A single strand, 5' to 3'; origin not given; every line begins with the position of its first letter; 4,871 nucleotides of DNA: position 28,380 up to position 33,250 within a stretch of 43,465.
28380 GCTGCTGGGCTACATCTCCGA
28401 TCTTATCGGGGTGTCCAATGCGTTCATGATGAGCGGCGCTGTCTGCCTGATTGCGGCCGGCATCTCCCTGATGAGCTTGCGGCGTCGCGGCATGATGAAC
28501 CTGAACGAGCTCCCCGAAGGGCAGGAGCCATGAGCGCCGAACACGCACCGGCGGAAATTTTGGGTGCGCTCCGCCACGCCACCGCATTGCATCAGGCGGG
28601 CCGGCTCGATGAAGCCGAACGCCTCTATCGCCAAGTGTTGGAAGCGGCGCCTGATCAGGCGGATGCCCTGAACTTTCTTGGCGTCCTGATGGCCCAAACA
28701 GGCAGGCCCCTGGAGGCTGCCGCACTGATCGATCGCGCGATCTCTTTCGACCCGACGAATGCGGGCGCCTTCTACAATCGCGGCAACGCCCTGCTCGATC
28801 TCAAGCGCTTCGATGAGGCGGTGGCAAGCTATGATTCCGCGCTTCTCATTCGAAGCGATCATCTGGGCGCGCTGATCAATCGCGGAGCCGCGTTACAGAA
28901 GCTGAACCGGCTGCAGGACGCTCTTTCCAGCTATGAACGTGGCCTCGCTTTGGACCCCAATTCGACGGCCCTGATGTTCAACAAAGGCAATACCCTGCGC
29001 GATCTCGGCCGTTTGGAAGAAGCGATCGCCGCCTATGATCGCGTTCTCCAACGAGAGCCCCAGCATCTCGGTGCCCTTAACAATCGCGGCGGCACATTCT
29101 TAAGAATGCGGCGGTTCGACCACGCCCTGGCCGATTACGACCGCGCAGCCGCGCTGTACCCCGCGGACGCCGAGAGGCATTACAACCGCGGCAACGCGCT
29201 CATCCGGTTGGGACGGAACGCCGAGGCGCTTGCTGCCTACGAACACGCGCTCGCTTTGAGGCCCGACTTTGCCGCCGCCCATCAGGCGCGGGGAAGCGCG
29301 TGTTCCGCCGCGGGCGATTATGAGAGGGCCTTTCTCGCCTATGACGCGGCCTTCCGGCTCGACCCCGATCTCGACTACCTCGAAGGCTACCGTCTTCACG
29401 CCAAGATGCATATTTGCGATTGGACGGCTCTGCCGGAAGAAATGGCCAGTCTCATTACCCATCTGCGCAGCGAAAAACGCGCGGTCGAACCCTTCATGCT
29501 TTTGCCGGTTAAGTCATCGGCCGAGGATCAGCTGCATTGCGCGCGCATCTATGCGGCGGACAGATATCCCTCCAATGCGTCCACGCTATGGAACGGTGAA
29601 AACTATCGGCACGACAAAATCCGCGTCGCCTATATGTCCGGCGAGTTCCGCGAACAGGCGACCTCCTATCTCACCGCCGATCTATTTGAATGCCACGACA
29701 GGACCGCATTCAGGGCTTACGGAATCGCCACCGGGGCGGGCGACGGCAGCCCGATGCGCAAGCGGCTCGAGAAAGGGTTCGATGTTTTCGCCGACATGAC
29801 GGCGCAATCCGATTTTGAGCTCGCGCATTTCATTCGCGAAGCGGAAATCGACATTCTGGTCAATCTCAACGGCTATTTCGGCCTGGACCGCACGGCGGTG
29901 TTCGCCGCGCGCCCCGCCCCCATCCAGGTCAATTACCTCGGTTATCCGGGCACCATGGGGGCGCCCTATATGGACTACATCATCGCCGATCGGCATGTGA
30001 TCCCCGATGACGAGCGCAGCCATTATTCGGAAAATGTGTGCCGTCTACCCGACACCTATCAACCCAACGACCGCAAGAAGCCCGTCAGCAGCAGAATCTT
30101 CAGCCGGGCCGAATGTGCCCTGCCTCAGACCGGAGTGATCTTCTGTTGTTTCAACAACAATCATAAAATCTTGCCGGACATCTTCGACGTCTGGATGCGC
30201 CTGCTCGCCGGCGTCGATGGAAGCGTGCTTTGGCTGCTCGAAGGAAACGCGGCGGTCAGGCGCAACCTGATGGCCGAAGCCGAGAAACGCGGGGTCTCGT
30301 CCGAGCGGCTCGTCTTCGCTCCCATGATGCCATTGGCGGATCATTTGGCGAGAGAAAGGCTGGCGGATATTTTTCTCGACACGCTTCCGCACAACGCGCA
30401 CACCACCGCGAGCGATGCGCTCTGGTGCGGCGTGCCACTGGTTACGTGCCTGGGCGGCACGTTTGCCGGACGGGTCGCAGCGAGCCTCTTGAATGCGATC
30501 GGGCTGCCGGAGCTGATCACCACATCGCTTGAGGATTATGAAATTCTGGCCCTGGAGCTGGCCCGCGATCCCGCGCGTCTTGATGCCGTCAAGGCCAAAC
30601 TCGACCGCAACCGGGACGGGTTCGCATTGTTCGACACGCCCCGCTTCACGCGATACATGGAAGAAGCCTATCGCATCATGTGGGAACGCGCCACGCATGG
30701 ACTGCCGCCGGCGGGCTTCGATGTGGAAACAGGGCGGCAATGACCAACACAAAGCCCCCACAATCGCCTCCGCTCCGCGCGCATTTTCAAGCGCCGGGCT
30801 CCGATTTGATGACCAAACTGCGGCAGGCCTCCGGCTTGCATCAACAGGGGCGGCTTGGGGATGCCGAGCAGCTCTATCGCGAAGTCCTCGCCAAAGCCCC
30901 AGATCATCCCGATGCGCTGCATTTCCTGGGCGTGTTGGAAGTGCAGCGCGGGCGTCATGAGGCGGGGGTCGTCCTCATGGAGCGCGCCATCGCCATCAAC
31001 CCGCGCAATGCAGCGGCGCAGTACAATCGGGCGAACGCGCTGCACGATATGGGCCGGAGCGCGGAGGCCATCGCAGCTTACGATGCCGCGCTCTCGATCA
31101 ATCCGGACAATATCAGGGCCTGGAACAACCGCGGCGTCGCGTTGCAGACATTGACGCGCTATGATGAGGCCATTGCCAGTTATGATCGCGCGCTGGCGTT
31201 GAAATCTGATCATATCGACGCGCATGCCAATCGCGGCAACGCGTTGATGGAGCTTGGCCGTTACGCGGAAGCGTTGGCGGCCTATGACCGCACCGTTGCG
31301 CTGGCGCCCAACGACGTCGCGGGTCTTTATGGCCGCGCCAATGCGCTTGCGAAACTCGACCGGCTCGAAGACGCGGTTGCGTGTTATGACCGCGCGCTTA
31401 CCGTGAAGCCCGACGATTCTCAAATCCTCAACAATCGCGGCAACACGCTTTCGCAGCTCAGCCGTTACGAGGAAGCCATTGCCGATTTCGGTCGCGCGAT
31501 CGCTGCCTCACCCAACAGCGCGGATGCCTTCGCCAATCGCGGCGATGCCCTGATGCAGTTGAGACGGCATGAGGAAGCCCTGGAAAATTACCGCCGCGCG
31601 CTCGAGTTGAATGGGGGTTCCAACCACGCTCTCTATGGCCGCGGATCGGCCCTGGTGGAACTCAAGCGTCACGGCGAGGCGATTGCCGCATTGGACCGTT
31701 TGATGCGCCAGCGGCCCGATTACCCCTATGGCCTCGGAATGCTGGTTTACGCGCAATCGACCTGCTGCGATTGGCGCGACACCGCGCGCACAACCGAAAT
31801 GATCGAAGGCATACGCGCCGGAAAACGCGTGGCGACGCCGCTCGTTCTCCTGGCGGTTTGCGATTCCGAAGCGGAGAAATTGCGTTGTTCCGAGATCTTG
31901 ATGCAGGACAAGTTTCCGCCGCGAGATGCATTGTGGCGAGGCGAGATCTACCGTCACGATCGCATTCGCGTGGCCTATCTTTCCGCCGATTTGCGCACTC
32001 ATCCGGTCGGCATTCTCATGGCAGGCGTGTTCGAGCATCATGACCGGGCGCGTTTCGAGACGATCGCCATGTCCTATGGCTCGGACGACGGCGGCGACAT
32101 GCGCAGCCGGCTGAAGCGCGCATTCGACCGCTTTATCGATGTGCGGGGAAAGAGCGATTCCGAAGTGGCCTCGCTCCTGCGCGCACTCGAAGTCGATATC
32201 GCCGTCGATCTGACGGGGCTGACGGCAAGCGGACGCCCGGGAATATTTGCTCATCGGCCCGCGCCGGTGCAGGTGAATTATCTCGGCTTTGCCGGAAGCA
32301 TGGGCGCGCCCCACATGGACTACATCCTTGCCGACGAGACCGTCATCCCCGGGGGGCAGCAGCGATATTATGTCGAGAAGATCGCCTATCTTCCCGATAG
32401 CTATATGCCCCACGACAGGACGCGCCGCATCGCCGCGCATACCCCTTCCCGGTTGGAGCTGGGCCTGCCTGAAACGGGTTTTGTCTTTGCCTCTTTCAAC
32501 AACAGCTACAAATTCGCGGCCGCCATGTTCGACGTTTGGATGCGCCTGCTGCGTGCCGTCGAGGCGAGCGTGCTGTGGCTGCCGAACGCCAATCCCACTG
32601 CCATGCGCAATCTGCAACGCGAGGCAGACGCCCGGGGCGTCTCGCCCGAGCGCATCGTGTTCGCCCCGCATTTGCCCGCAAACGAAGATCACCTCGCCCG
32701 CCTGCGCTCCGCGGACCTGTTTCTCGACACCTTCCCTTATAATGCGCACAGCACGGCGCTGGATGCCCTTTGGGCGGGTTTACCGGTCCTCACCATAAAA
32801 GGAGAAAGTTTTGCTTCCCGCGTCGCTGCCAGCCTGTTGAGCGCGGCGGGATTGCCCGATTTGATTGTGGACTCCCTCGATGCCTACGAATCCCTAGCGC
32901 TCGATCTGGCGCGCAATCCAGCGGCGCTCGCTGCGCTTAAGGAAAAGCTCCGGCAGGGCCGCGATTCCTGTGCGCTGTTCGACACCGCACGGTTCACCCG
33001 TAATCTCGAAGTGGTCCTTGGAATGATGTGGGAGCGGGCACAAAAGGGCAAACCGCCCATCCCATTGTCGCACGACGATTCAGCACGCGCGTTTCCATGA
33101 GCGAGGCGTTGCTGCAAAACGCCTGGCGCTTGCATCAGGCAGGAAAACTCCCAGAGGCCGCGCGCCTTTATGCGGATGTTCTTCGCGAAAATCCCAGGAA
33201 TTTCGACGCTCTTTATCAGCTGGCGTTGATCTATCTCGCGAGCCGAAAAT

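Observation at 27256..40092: MFS_3 transporter translationally coupled to five tandem TPR-GT41 (O-GlcNAc-transferase-like) paralogs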

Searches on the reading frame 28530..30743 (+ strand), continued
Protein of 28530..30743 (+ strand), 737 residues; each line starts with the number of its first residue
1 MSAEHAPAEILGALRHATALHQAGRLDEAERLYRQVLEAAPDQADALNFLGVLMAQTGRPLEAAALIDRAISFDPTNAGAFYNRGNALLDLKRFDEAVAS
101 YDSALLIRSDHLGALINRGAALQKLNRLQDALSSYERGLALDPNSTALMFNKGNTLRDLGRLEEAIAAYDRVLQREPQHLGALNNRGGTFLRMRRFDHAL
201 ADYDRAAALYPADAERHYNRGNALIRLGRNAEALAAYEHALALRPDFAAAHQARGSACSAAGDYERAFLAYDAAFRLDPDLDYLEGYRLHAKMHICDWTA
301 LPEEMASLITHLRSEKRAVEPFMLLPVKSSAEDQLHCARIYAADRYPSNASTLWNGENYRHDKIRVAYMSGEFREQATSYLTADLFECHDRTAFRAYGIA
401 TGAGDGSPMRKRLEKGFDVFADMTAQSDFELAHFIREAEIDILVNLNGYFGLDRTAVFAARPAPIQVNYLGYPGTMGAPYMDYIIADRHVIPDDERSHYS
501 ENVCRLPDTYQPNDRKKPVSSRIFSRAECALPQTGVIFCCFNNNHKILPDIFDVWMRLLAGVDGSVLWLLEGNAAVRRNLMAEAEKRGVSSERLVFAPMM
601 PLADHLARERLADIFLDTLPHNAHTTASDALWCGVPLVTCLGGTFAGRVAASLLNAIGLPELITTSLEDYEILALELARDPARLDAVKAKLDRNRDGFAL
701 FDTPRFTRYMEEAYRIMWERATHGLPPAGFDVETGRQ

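Call 74: search_protein_families(library=pfam, proteins=[L021:639-1256:+, L021:14792-15184:-, L021:15338-15886:-, L021:16198-16863:+, L021:16799-17476:+, L021:17478-18242:+, L021:18245-18565:+, L021:18562-20667:-, L021:20809-21861:+, L021:22044-22370:+], max_evalue=0.001)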
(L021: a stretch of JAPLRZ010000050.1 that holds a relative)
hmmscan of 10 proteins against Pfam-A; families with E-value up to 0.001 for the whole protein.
L021:639-1256:+ (205 aa): 7 families
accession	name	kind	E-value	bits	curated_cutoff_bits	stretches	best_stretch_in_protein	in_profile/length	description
PF08241.18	Methyltransf_11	-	7.5e-23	81.4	21.2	1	48-142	1-95/95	Methyltransferase domain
PF13649.12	Methyltransf_25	-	2.8e-19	70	27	1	47-138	1-97/97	Methyltransferase domain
PF01209.24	Ubie_methyltran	-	2.1e-16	60.4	20.1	1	5-155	6-164/233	ubiE/COQ5 methyltransferase family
PF13847.12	Methyltransf_31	-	1.9e-14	54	27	1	44-146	4-113/145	Methyltransferase domain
PF08242.18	Methyltransf_12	-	9.5e-14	52.4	30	1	48-139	1-97/98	Methyltransferase domain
PF13489.12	Methyltransf_23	-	1.6e-10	41.4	27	1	41-145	20-119/164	Methyltransferase domain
PF07021.18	MetW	-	0.00062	19.9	21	1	43-135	13-103/193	Methionine biosynthesis protein MetW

L021:14792-15184:- (130 aa): 0 families

L021:15338-15886:- (182 aa): 2 families
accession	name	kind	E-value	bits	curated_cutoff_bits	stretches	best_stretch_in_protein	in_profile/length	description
PF00440.29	TetR_N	-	6.8e-08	32.6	24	1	17-61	2-46/47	Bacterial regulatory proteins, tetR family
PF13305.11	TetR_C_33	-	5.7e-07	30.6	26.8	1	84-162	2-83/103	Tetracyclin repressor-like, C-terminal domain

L021:16198-16863:+ (221 aa): 1 family
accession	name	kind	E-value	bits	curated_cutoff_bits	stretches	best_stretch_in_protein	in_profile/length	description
PF01928.26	CYTH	-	5.8e-14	52.7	23.2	1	65-205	1-169/179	CYTH domain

L021:16799-17476:+ (225 aa): 4 families
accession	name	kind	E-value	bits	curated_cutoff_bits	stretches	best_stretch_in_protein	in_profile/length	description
PF16811.11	TAtT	-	4.1e-08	33.3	26.5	1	77-205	109-240/263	TRAP transporter T-component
PF14559.12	TPR_19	-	0.00014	22.6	25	0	154-199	8-53/68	Tetratricopeptide repeat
PF13428.12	TPR_14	-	0.00071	20.5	23.5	0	176-200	6-30/44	Tetratricopeptide repeat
PF13431.12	TPR_17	-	0.00099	19.7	24.4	0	160-190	2-32/34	Tetratricopeptide repeat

L021:17478-18242:+ (254 aa): 1 family
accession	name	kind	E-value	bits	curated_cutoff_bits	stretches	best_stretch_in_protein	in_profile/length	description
PF04445.19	SAM_MT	-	1.1e-53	182.4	26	1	41-253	14-230/230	Putative SAM-dependent methyltransferase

L021:18245-18565:+ (106 aa): 3 families
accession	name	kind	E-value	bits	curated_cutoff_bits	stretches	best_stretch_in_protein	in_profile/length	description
PF00355.32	Rieske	-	3.4e-18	65.8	20.3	1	4-90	2-88/88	Rieske [2Fe-2S] domain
PF13806.12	Rieske_2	-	8.1e-13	48.6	27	1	3-101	1-104/104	Rieske-like [2Fe-2S] domain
PF22543.2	Rieske_4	-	6.4e-06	26.9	28.4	1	9-76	5-76/119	Soluble Rieske-type ferredoxin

L021:18562-20667:- (701 aa): 5 families
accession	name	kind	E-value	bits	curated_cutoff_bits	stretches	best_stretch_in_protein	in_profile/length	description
PF04607.23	RelA_SpoT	-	4.5e-44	149.8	27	1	233-343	1-112/113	Region found in RelA / SpoT proteins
PF13328.12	HD_4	-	6.6e-34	117.3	27.2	1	44-173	25-155/156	HD domain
PF02824.27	TGS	-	2.7e-21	75.8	22.2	1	382-441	1-60/60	TGS domain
PF13291.12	ACT_4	-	5.9e-13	49.7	27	1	622-699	2-80/80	ACT domain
PF19296.4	RelA_AH_RIS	-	2.3e-06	28.3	23.8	0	475-534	20-81/185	RelA/SpoT, AH and RIS domains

L021:20809-21861:+ (350 aa): 5 families
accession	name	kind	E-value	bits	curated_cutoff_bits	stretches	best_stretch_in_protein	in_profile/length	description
PF00132.30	Hexapep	-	3.1e-27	93.5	27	2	148-182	1-35/36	Bacterial transferase hexapeptide (six repeats)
PF25084.1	LbH_EIF2B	-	2.5e-15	56.8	54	1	101-183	16-95/105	EIF2B subunit epsilon LbH domain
PF04613.19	LpxD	-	9.4e-12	45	30.8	1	25-90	4-68/70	UDP-3-O-[3-hydroxymyristoyl] glucosamine N-acyltransferase, LpxD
PF25087.1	GMPPB_C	-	0.00042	20.4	39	0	203-285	22-103/110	GMPPB C-terminal domain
PF21711.3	DCTN5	-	0.00054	20.1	40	0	126-180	86-139/182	Dynactin subunit 5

L021:22044-22370:+ (108 aa): 0 families

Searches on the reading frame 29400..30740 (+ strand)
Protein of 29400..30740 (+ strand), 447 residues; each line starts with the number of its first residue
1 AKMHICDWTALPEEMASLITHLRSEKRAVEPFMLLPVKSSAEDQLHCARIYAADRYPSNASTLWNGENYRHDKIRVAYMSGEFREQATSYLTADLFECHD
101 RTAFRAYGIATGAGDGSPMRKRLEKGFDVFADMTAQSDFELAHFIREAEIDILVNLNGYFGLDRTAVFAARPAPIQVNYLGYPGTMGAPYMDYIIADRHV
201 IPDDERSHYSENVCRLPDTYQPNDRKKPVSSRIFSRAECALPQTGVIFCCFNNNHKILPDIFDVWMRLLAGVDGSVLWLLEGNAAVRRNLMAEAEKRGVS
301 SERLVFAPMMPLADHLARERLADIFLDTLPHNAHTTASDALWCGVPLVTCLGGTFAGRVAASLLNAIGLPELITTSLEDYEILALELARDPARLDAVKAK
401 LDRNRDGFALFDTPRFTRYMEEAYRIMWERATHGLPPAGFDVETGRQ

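Call 12: search_solved_structures(query=window:29400-30740:+, max_evalue=1e-20, show_alignments=1)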
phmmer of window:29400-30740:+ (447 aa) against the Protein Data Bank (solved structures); distinct sequences matched with E-value up to 1e-20: 19.
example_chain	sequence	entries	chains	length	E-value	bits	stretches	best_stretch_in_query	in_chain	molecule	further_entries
2jlb_A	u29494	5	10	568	1.4e-87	297.7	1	4-414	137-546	XCC0866 | XCOGT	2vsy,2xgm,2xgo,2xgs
2vsn_A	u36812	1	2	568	2.7e-87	296.7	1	4-414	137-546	XCOGT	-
6ibo_A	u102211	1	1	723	4e-69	236.8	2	230-437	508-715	UDP-N-acetylglucosamine--peptide N-acetylglucosaminyltransferase 110 kDa subunit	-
5npr_A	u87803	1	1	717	5.4e-69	236.4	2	230-437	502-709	UDP-N-acetylglucosamine--peptide N-acetylglucosaminyltransferase 110 kDa subunit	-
5nps_A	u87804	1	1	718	5.4e-69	236.4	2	230-437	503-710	UDP-N-acetylglucosamine--peptide N-acetylglucosaminyltransferase 110 kDa subunit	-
6tka_AAA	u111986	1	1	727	5.4e-69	236.4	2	230-437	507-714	UDP-N-acetylglucosamine--peptide N-acetylglucosaminyltransferase 110 kDa subunit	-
8cm9_A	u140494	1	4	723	5.5e-69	236.4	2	230-437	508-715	UDP-N-acetylglucosamine--peptide N-acetylglucosaminyltransferase 110 kDa subunit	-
3pe3_A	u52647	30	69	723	5.5e-69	236.4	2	230-437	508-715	UDP-N-acetylglucosamine--peptide N-acetylglucosaminyltransferase 110 kDa subunit | UDP-N-ACETYLGLUCOSAMINE--PEPTIDE N-ACETYLGLUCOSAMINYL TRANSFERASE 110 KDA SUB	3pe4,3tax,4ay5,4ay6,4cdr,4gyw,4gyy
5lvv_A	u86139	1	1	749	6.1e-69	236.3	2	230-437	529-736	UDP-N-acetylglucosamine--peptide N-acetylglucosaminyltransferase 110 kDa subunit,UDP-N-ace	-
5lwv_A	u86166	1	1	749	6.1e-69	236.3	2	230-437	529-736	Host cell factor 1,UDP-N-acetylglucosamine--peptide N-acetylglucosaminyltransferase 110 kD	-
5hgv_A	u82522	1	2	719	1e-68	235.5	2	230-437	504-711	UDP-N-acetylglucosamine--peptide N-acetylglucosaminyltransferase 110 kDa subunit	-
6q4m_A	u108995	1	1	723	1.1e-68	235.4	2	230-437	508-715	UDP-N-acetylglucosamine--peptide N-acetylglucosaminyltransferase 110 kDa subunit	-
7yeh_B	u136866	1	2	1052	2e-68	234.5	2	230-437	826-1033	UDP-N-acetylglucosamine--peptide N-acetylglucosaminyltransferase 110 kDa subunit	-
7yea_A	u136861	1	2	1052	2e-68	234.5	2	230-437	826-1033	UDP-N-acetylglucosamine--peptide N-acetylglucosaminyltransferase 110 kDa subunit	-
7ntf_A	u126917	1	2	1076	2.2e-68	234.4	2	230-437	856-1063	Isoform 1 of UDP-N-acetylglucosamine--peptide N-acetylglucosaminyltransferase 110 kDa subu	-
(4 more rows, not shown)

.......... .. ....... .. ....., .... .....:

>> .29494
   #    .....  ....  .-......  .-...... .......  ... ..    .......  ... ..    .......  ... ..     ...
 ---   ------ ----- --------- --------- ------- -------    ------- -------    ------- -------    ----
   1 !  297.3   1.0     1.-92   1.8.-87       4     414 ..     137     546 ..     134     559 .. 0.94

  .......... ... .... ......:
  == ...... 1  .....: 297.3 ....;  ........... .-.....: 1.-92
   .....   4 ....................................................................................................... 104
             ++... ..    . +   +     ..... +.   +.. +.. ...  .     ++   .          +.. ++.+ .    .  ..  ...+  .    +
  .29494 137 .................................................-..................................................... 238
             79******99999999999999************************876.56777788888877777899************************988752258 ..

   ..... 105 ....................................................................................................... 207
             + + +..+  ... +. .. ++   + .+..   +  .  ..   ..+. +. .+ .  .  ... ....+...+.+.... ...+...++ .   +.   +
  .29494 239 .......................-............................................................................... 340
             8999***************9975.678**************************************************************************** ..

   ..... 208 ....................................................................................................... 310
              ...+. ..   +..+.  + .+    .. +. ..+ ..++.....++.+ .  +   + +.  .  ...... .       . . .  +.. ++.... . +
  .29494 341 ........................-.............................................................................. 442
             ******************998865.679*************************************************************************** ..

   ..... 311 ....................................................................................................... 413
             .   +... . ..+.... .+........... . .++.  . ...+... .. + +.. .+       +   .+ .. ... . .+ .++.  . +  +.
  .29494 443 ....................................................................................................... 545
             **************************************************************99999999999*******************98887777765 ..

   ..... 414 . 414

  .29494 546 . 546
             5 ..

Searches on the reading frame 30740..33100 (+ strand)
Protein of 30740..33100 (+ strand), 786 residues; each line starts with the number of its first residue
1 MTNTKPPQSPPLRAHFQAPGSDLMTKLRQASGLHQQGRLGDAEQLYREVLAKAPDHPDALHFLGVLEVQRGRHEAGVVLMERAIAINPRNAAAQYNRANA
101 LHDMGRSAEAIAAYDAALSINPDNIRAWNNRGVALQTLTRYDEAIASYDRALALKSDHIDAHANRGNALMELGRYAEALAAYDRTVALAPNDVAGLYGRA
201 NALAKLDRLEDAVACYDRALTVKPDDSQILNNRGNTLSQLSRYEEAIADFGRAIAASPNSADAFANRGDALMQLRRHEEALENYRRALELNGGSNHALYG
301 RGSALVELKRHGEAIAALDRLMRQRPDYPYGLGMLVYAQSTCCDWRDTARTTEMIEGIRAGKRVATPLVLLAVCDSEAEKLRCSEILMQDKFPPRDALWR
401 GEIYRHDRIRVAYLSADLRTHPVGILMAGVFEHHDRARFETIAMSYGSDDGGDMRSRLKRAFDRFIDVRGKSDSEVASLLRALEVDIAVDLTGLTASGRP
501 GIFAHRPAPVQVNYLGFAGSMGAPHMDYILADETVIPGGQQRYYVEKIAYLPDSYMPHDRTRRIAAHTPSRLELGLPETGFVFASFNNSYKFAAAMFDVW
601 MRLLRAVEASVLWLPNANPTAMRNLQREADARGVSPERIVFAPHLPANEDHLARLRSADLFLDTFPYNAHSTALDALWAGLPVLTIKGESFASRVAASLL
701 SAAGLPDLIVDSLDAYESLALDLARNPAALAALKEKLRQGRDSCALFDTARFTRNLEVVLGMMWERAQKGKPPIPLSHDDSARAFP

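Call 3: search_protein_families(library=pfam, proteins=[window:30740-33100:+], max_evalue=0.001)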
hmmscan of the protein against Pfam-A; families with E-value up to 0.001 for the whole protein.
window:30740-33100:+ (786 aa): 29 families (the best 25 are shown)
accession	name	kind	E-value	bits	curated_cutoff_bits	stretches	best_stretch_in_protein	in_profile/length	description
PF13844.12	Glyco_transf_41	-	2.3e-74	251.1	25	2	570-756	358-543/543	Glycosyl transferase family 41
PF00515.34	TPR_1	-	7.4e-62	203.3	27.8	6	91-124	1-34/34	Tetratricopeptide repeat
PF07719.23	TPR_2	-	2.5e-55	180.5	27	6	160-192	2-34/34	Tetratricopeptide repeat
PF13414.12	TPR_11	-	1.8e-52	175.2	26.8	7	99-136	2-39/42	TPR repeat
PF13181.12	TPR_8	-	5.2e-45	148.2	25.7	3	92-124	2-34/34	Tetratricopeptide repeat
PF13432.12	TPR_16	-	2.3e-41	140.2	32.7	6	267-329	3-65/65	Tetratricopeptide repeat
PF13431.12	TPR_17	-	1.9e-39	131.1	24.4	3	79-112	1-34/34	Tetratricopeptide repeat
PF14559.12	TPR_19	-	4e-32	110.8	25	6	69-128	3-62/68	Tetratricopeptide repeat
PF13428.12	TPR_14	-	1.4e-30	103.1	23.5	2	92-131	2-41/44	Tetratricopeptide repeat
PF13424.12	TPR_12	-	2.8e-29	101.6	30.1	5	91-155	3-75/77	Tetratricopeptide repeat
PF13371.12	TPR_9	-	3.7e-25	88.2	35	4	204-263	6-65/73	Tetratricopeptide repeat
PF12895.13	ANAPC3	-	2.8e-17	63.2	27.2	3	242-320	4-81/82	Anaphase-promoting complex, cyclosome, subunit 3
PF13176.12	TPR_7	-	1.6e-13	50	27.9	0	132-156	6-30/36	Tetratricopeptide repeat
PF13174.12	TPR_6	-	2e-13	50.5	26.3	0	297-327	2-32/33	Tetratricopeptide repeat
PF13374.12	TPR_10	-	2.6e-13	49.9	27.5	0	229-255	4-30/42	Tetratricopeptide repeat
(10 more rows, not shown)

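Call 70: search_protein_families(library=padloc, proteins=[window:30740-33100:+], max_evalue=0.001)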
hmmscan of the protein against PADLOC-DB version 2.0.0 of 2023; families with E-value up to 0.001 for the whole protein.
window:30740-33100:+ (786 aa): 1 family
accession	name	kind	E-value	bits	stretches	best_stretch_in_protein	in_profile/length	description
PDLC01172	TPR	-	0.00034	17.6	0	133-169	92-128/448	TPR repeats containing protein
